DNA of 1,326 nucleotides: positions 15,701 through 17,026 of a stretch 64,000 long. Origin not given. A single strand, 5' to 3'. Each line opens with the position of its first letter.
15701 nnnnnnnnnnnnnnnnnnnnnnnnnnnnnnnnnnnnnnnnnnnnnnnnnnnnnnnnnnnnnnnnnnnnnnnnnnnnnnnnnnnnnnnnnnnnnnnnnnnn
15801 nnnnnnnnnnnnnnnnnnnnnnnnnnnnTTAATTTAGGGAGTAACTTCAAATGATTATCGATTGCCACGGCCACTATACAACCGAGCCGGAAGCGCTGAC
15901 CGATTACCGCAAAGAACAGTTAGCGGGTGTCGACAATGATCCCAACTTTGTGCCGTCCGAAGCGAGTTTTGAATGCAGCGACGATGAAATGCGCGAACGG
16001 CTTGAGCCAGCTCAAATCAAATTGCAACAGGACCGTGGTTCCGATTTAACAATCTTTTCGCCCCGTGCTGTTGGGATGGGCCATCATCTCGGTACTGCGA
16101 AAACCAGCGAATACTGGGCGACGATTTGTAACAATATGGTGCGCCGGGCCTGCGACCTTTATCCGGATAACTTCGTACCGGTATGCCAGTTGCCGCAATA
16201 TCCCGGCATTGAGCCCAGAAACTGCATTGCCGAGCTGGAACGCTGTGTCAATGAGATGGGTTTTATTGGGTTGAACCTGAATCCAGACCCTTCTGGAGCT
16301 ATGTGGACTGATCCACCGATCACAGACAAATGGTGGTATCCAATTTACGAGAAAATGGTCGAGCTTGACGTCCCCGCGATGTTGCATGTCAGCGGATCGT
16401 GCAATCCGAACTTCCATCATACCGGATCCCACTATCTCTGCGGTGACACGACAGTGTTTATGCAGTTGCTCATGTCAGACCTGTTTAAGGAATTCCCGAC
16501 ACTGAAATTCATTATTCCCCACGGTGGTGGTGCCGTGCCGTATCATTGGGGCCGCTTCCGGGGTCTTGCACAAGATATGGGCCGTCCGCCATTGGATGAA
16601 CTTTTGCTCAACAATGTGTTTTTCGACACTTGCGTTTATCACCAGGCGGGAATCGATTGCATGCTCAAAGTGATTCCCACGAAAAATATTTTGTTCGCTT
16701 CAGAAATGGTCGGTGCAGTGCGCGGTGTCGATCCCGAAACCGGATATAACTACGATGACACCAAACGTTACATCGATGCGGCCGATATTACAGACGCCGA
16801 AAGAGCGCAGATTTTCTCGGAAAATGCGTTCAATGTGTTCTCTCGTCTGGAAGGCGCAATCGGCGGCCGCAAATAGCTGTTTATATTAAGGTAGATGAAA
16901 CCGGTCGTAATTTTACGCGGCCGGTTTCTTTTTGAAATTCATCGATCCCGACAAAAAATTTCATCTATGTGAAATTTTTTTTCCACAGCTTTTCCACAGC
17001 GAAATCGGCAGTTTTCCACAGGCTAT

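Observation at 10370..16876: LigI-like lactonase, ABC importer, GST, HpcH/HpaI aldolase and LigJ-like hydratase: a possible lower pathway for protocatechuate 4,5-cleavage or gallate with a non-orthologous aldolase.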

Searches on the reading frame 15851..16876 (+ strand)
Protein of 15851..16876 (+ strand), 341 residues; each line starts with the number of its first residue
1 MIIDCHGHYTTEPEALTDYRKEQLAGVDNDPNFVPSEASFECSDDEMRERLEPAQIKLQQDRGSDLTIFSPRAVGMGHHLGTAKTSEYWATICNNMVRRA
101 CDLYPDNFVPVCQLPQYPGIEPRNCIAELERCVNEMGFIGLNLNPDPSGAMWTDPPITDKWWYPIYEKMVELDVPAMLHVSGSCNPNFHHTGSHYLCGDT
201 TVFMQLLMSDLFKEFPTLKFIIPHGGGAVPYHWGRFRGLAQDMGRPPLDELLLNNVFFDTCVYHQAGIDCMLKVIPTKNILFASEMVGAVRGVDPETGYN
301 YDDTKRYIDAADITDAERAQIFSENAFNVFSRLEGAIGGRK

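Call 4: search_protein_families(library=pfam, proteins=[window:15851-16876:+])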
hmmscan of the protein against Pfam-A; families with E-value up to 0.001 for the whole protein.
window:15851-16876:+ (341 aa): 1 family
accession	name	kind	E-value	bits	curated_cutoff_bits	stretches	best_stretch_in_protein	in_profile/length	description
PF04909.20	Amidohydro_2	-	7.9e-48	164.1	26.4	1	3-330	1-287/289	Amidohydrolase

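Call 5: search_protein_families(library=ncbifam, proteins=[window:15851-16876:+])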
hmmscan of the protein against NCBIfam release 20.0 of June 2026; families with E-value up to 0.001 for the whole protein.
window:15851-16876:+ (341 aa): 0 families

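Call 7: search_solved_structures(query=window:15851-16876:+, max_evalue=0.001, show_alignments=2)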
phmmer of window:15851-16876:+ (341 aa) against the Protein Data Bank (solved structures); distinct sequences matched with E-value up to 0.001: 28.
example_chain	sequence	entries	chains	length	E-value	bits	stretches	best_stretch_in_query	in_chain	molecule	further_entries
2gwg_A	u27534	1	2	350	1e-147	495.3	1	1-338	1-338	4-oxalomesaconate hydratase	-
6dxq_A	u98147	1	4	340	6.8e-140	469.5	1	1-338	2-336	4-oxalomesaconate hydratase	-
6dwv_B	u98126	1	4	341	6.9e-140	469.5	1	1-338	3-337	4-oxalomesaconate hydratase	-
6dxs_A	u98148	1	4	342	1.8e-139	468.1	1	1-338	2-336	4-oxalomesaconate hydratase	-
5vn5_A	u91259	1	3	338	1.6e-57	198.5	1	1-331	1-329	2,2',3-trihydroxy-3'-methoxy-5,5'-dicarboxybiphenyl meta-cleavage compound hydrolase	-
6e6i_A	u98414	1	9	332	1.8e-57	198.3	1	1-331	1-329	2,2',3-trihydroxy-3'-methoxy-5,5'-dicarboxybiphenyl meta-cleavage compound hydrolase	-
2dvt_A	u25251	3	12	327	5.6e-13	52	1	51-335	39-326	Thermophilic reversible gamma-resorcylate decarboxylase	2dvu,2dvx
3s4t_A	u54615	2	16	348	6.2e-12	48.5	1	46-236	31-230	Amidohydrolase 2 | Gamma-resorcylate decarboxylase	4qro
4inf_A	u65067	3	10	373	4.1e-10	42.5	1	74-237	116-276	METAL-DEPENDENT HYDROLASE | 5-Carboxyvanillate Decarboxylase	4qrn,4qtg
4qs5_A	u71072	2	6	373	4.7e-10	42.4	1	75-237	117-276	Ligw2 Decarboxylase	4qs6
6jqw_A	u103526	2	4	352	6.2e-10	42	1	50-291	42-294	Salicylate decarboxylase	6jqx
8h41_A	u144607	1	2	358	6.5e-10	41.9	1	50-291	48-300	Salicylate decarboxylase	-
4ofc_A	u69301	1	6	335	2.3e-09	40.1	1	91-276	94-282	2-amino-3-carboxymuconate-6-semialdehyde decarboxylase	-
4igm_A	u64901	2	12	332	2.3e-09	40.1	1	91-276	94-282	2-amino-3-carboxymuconate-6-semialdehyde decarboxylase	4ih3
4ign_A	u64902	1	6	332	2.3e-09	40.1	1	91-276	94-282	2-amino-3-carboxymuconate-6-semialdehyde decarboxylase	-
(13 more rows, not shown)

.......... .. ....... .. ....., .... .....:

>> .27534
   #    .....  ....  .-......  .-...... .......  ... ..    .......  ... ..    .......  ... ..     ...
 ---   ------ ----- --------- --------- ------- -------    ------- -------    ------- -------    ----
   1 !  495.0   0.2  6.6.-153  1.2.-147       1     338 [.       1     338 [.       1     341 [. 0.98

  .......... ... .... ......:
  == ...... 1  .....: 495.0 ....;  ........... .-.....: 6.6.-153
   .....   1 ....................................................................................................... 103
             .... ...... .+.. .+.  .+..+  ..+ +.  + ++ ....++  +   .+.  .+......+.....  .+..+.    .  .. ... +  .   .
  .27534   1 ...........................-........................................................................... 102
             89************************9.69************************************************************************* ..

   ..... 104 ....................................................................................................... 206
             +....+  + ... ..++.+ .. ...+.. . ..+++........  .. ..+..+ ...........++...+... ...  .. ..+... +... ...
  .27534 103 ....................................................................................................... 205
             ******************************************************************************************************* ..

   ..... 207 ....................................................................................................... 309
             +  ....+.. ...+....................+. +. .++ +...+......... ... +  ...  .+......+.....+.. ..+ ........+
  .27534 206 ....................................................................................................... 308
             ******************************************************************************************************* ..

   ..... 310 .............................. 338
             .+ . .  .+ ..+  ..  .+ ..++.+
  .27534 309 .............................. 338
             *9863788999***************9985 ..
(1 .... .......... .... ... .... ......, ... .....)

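Call 19: search_dna_similar(query=window:15851-16876:+, collection=plasmids, mode=protein, max_rows=40, max_evalue=1e-60)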
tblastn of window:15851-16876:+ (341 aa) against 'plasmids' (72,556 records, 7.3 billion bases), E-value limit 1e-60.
Records with a match: 126; places in all: 138; records where one place covers at least 80% of the query: 124.
Best place of each record, by identity: 60-80% 50; <60% 76.
By first word of the organism name: Rhizobium 20; Caballeronia 12; Paraburkholderia 9; Ralstonia 9; Sphingobium 9; Burkholderia 8; Sinorhizobium 6; Arthrobacter 6; Novosphingobium 6; Methylobacterium 5; and 19 more.
By predicted mobility (MOB-suite, as given by PLSDB): non-mobilizable 75; conjugative 27; mobilizable 24.
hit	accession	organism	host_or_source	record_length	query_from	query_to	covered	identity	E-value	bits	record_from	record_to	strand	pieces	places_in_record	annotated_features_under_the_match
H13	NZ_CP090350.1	Methylobacterium oryzae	single cell,soil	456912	1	337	99%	64.4%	1e-153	484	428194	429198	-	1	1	amidohydrolase family protein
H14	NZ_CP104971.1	Phyllobacterium zundukense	Vicia costata,cell culture,root nodule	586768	1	340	100%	63.6%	3e-147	465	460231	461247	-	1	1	amidohydrolase family protein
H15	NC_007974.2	Cupriavidus metallidurans CH34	-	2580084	1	340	100%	63.2%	5e-150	473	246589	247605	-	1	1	none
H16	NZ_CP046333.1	Cupriavidus metallidurans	sedimentation pond in a zinc factory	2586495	1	340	100%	63.2%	5e-150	473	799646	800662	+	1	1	none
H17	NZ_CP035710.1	Sphaerotilus sulfidivorans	cell culture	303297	1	340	100%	63.0%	2e-146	463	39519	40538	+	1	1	amidohydrolase family protein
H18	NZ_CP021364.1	Acidovorax carolinensis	-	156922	1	340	100%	63.0%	3e-146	462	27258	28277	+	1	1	amidohydrolase family protein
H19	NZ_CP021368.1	Acidovorax carolinensis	-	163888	1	340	100%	63.0%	3e-146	462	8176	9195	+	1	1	amidohydrolase family protein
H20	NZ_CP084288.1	Caballeronia zhejiangensis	Anasa tristis,Cell culture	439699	1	337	99%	63.6%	1e-149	472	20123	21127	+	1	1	amidohydrolase family protein | MFS transporter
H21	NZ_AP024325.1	Caballeronia sp. NK8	-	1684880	1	334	98%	64.2%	9e-145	458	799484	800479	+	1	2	none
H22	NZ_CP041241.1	Sinorhizobium mexicanum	Acaciella angustissima,cell culture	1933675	1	340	100%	62.8%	3e-146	462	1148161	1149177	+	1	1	none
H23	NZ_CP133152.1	Sinorhizobium chiapasense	Acaciella angustissima,cell culture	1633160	1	340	100%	62.8%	5e-146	462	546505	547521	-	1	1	none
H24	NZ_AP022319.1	Burkholderia sp. THE68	Togo hemipterus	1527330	1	337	99%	63.3%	1e-144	458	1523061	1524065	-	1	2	none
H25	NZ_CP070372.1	Paracoccus methylovorus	whole organism,grassland soil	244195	1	333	98%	64.1%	5e-147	465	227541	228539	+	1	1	amidohydrolase family protein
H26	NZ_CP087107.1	Methylobacterium sp. NMS14P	Coffea arabica,Pure culture,root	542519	1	333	98%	64.0%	1e-150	475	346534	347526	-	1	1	amidohydrolase family protein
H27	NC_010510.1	Methylobacterium radiotolerans JCM 2831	-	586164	1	333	98%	64.0%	1e-150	475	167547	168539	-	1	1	amidohydrolase family protein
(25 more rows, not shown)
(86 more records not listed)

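Call 27: get_annotated_region(hit=H18, flank=10000)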
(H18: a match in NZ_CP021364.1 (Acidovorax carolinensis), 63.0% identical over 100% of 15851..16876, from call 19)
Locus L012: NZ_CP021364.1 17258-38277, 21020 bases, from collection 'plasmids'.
description: Acidovorax carolinensis strain P3 plasmid pACP3.2, complete sequence
organism: Acidovorax carolinensis (NCBI taxid 553814)
taxonomy: Bacteria; Pseudomonadota; Betaproteobacteria; Burkholderiales; Comamonadaceae; Acidovorax; Acidovorax carolinensis
host: -; source: -; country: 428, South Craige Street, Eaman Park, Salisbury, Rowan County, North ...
typing (MOB-suite, as given by PLSDB): non-mobilizable
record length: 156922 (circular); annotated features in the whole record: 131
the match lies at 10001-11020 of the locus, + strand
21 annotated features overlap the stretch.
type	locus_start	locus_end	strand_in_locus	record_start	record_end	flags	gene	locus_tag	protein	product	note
CDS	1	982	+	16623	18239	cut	-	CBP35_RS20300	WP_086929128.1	FAD-dependent oxidoreductase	-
CDS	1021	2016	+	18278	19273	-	-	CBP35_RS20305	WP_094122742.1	tripartite tricarboxylate transporter substrate binding protein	-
CDS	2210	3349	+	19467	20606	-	-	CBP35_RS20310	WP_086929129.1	porin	-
CDS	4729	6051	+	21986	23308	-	fahA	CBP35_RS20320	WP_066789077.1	fumarylacetoacetase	GO:0006559 - L-phenylalanine catabolic process [Evidence IEA]; GO:0006572 - tyrosine catabolic process [Evidence IEA]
CDS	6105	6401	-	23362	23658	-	-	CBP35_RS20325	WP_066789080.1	hypothetical protein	-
CDS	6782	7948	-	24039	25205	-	-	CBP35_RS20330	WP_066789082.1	ABC transporter substrate-binding protein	-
CDS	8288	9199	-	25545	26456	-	-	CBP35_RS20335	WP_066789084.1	LysR substrate-binding domain-containing protein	-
CDS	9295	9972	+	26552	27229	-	-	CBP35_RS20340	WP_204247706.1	substrate-binding domain-containing protein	-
CDS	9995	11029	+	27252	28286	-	-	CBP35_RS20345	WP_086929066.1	amidohydrolase family protein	-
CDS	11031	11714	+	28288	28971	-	ligK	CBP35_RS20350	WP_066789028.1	4-carboxy-4-hydroxy-2-oxoadipate aldolase/oxaloacetate decarboxylase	-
CDS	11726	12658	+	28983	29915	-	-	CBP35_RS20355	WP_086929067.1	DUF1932 domain-containing protein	-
CDS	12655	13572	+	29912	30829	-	-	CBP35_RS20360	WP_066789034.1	amidohydrolase family protein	-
CDS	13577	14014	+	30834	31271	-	ligA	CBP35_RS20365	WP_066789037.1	protocatechuate 4,5-dioxygenase subunit alpha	GO:0046278 - 3,4-dihydroxybenzoate metabolic process [Evidence IEA]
CDS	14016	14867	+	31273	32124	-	-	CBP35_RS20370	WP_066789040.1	class III extradiol dioxygenase subunit beta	-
CDS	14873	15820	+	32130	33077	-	-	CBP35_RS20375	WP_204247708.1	Gfo/Idh/MocA family oxidoreductase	-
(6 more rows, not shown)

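Call 28: get_annotated_region(hit=H13, flank=10000)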
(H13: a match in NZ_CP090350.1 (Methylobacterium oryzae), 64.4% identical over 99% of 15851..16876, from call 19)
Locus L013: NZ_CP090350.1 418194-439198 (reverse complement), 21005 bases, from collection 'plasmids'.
description: Methylobacterium oryzae strain H33R-06 plasmid unnamed1, complete sequence
organism: Methylobacterium oryzae (NCBI taxid 334852)
taxonomy: Bacteria; Pseudomonadota; Alphaproteobacteria; Hyphomicrobiales; Methylobacteriaceae; Methylobacterium; Methylobacterium oryzae
host: -; source: single cell,soil; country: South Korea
typing (MOB-suite, as given by PLSDB): mobilizable; relaxase MOBP
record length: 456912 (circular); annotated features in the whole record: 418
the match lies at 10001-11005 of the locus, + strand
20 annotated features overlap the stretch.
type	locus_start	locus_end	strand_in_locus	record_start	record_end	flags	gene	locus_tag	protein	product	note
CDS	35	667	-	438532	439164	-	-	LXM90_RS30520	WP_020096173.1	GntR family transcriptional regulator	-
CDS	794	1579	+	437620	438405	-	-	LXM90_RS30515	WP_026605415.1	alpha/beta fold hydrolase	-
CDS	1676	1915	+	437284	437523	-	-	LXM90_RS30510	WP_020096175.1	Lrp/AsnC ligand binding domain-containing protein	-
CDS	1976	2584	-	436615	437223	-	-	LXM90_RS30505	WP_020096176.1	XRE family transcriptional regulator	GO:0006355 - regulation of DNA-templated transcription [Evidence IEA]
CDS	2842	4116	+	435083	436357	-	-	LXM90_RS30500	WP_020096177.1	MFS transporter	GO:0055085 - transmembrane transport [Evidence IEA]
CDS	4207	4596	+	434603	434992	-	-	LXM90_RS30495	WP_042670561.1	Rid family detoxifying hydrolase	GO:0008152 - metabolic process [Evidence IEA]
CDS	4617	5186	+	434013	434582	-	-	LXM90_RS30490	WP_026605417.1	MOSC domain-containing protein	-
CDS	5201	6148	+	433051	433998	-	-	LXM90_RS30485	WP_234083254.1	PDR/VanB family oxidoreductase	-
CDS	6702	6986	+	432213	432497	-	-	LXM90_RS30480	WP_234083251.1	helix-hairpin-helix domain-containing protein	-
CDS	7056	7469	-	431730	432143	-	-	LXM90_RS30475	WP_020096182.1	thioesterase family protein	-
CDS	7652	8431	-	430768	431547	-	-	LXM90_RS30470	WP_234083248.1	alpha/beta hydrolase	-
CDS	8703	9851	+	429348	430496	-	-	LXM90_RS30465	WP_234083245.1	hypothetical protein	-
CDS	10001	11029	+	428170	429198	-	-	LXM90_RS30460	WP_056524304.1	amidohydrolase family protein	-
CDS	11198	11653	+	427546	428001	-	-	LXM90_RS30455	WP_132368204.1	hypothetical protein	-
CDS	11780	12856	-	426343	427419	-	repB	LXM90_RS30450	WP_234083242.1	plasmid partitioning protein RepB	-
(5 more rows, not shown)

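Call 39: search_protein_families(library=ncbifam, proteins=[L012:12655-13572:+, L012:9995-11029:+], max_evalue=0.00001)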
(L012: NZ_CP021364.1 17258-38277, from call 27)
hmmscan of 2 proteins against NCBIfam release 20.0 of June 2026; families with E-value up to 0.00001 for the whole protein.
L012:12655-13572:+ (305 aa): 1 family
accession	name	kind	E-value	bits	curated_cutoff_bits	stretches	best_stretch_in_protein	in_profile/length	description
NF042924.1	SlmHylase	equivalog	3.1e-64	217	500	1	19-300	21-296/299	4-sulfomuconolactone hydrolase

L012:9995-11029:+ (344 aa): 0 families

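Call 60: search_dna_similar(query=L012:11031-11714:+, collection=plasmids, mode=protein, max_rows=60, max_evalue=1e-40)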
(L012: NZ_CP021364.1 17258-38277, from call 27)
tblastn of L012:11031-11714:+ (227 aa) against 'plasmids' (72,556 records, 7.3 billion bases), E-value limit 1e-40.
Records with a match: 171; places in all: 179; records where one place covers at least 80% of the query: 170.
Best place of each record, by identity: >=99% 3; 80-90% 12; 60-80% 114; <60% 42.
By first word of the organism name: Agrobacterium 24; Rhizobium 16; Azospirillum 11; Roseomonas 11; Ralstonia 9; Sphingobium 9; Caballeronia 8; Burkholderia 8; Novosphingobium 6; Arthrobacter 6; and 33 more.
By predicted mobility (MOB-suite, as given by PLSDB): non-mobilizable 109; conjugative 43; mobilizable 19.
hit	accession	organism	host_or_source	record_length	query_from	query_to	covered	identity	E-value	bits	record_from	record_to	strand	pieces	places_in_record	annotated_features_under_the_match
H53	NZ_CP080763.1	Diaphorobacter sp. MNS-0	mixed culture,waste water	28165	1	227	100%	100.0%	3e-117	374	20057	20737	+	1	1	ligK: 4-carboxy-4-hydroxy-2-oxoadipate aldolase/oxaloacetate decarboxylase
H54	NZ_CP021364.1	Acidovorax carolinensis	-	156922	1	227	100%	100.0%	3e-117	374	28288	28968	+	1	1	ligK: 4-carboxy-4-hydroxy-2-oxoadipate aldolase/oxaloacetate decarboxylase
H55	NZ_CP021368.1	Acidovorax carolinensis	-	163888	1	227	100%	100.0%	3e-117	374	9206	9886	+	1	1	ligK: 4-carboxy-4-hydroxy-2-oxoadipate aldolase/oxaloacetate decarboxylase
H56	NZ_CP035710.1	Sphaerotilus sulfidivorans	cell culture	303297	1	227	100%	85.0%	2e-98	320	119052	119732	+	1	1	ligK: 4-carboxy-4-hydroxy-2-oxoadipate aldolase/oxaloacetate decarboxylase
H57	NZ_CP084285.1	Caballeronia zhejiangensis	Anasa tristis,Cell culture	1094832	1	227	100%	81.9%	2e-99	323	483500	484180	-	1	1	none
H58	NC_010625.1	Paraburkholderia phymatum STM815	-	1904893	1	227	100%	81.9%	7e-96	312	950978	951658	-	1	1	record has no annotation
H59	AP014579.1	Burkholderia sp. RPE67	Riptortus pedestris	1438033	1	227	100%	81.1%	3e-98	319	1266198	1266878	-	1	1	4-carboxy-4-hydroxy-2-oxoadipate aldolase/oxaloacetate decarboxylase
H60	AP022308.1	Burkholderia sp. SFA1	-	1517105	1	227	100%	81.1%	4e-98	319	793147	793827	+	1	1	4-carboxy-4-hydroxy-2-oxoadipate aldolase/oxaloacetate decarboxylase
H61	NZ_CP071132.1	Caballeronia sp. M1242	Homo sapiens,ETA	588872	1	227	100%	81.1%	1e-97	318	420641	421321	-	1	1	ligK: 4-carboxy-4-hydroxy-2-oxoadipate aldolase/oxaloacetate decarboxylase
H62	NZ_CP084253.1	Caballeronia sp. Sq4a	Anasa tristis,Cell culture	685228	1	227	100%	81.1%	1e-97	317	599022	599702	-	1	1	ligK: 4-carboxy-4-hydroxy-2-oxoadipate aldolase/oxaloacetate decarboxylase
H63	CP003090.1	Burkholderia sp. YI23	-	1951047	1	227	100%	80.6%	1e-97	318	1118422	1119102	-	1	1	4-carboxy-4-hydroxy-2-oxoadipate aldolase/oxaloacetate decarboxylase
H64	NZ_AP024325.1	Caballeronia sp. NK8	-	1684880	1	227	100%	80.6%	3e-97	317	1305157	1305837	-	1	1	none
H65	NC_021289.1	Caballeronia insecticola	-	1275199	1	227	100%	80.2%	1e-97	317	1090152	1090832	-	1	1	none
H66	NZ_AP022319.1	Burkholderia sp. THE68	Togo hemipterus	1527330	1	227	100%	80.2%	1e-96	315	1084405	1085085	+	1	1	none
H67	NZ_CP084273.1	Caballeronia grimmiae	Leptoglossus zonatus,Cell culture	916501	1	227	100%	80.2%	2e-96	314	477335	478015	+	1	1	ligK: 4-carboxy-4-hydroxy-2-oxoadipate aldolase/oxaloacetate decarboxylase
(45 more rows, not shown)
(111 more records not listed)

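Call 72: search_protein_families(library=ncbifam, proteins=[L012:11031-11714:+], max_evalue=0.00001)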
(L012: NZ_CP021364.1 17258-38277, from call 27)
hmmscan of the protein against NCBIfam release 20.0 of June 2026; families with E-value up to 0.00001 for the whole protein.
L012:11031-11714:+ (227 aa): 9 families
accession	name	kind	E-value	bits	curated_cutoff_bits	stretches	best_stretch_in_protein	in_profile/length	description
TIGR02798.1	ligK_PcmE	equivalog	3.3e-128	425.9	304.5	1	5-226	1-222/222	4-carboxy-4-hydroxy-2-oxoadipate aldolase/oxaloacetate decarboxylase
NF006731.0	PRK09262.1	equivalog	3.9e-119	396.2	179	1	3-227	5-229/229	4-carboxy-4-hydroxy-2-oxoadipate aldolase/oxaloacetate decarboxylase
NF004850.0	PRK06201.1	subfamily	7.1e-50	169.5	231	1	8-206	9-207/222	hypothetical protein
NF006093.0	PRK08245.1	subfamily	1.4e-36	126.1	208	1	11-214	3-223/240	hypothetical protein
NF005442.0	PRK07028.1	equivalog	5.3e-29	101.1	593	1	18-188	229-397/430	bifunctional hexulose-6-phosphate synthase/ribonuclease regulator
NF009399.0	PRK12764.1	equivalog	1.1e-23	84.1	444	1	73-195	340-463/501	fumarylacetoacetate hydrolase family protein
TIGR01935.1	NOT-MenG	subfamily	6.9e-14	51.9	123.8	1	36-175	11-149/150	RraA family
NF006875.0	PRK09372.1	equivalog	9.4e-14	51.4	136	1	41-178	20-156/161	ribonuclease E activity regulator RraA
NF009134.0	PRK12487.1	equivalog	3.1e-12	46.5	196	1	53-175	32-153/161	putative 4-hydroxy-4-methyl-2-oxoglutarate aldolase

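Call 83: list_cluster_members(proteins=[window:15851-16876:+, window:14920-15828:+, window:14140-14724:-, window:19329-20294:+])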
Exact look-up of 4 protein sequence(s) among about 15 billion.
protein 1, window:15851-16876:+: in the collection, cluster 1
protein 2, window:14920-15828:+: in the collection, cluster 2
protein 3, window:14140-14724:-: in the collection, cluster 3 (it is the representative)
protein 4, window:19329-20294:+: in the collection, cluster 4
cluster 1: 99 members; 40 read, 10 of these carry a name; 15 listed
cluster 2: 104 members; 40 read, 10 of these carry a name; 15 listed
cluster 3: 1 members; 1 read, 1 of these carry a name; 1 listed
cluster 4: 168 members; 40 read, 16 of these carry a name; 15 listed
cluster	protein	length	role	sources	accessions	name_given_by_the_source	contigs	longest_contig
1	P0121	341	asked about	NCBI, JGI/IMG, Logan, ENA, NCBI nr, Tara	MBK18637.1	MAG: 4-oxalomesaconate hydratase [Rhodospirillaceae bacterium] | 4-oxalomesaconate hydratase [Rhodospirillaceae bacterium] | strand:- start:21263 stop:22288 length:1026 start_codon:yes stop_codon:yes ...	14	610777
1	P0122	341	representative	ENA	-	-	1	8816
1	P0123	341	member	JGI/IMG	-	4-oxalmesaconate hydratase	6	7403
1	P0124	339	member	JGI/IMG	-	4-oxalmesaconate hydratase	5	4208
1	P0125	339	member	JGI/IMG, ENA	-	4-oxalmesaconate hydratase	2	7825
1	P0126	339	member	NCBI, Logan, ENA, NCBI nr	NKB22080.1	MAG: amidohydrolase family protein [Alphaproteobacteria bacterium] | amidohydrolase family protein [Alphaproteobacteria bacterium]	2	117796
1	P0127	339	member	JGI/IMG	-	4-oxalmesaconate hydratase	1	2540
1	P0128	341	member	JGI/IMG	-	4-oxalmesaconate hydratase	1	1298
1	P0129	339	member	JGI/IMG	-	4-oxalmesaconate hydratase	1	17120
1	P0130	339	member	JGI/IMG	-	4-oxalmesaconate hydratase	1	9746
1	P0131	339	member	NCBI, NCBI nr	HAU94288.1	MAG TPA: 4-oxalomesaconate hydratase [Alteromonas sp.] | 4-oxalomesaconate hydratase [Alteromonas sp.]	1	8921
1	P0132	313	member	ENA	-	-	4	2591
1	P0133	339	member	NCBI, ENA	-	-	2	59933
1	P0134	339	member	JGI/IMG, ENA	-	-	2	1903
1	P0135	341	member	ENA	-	-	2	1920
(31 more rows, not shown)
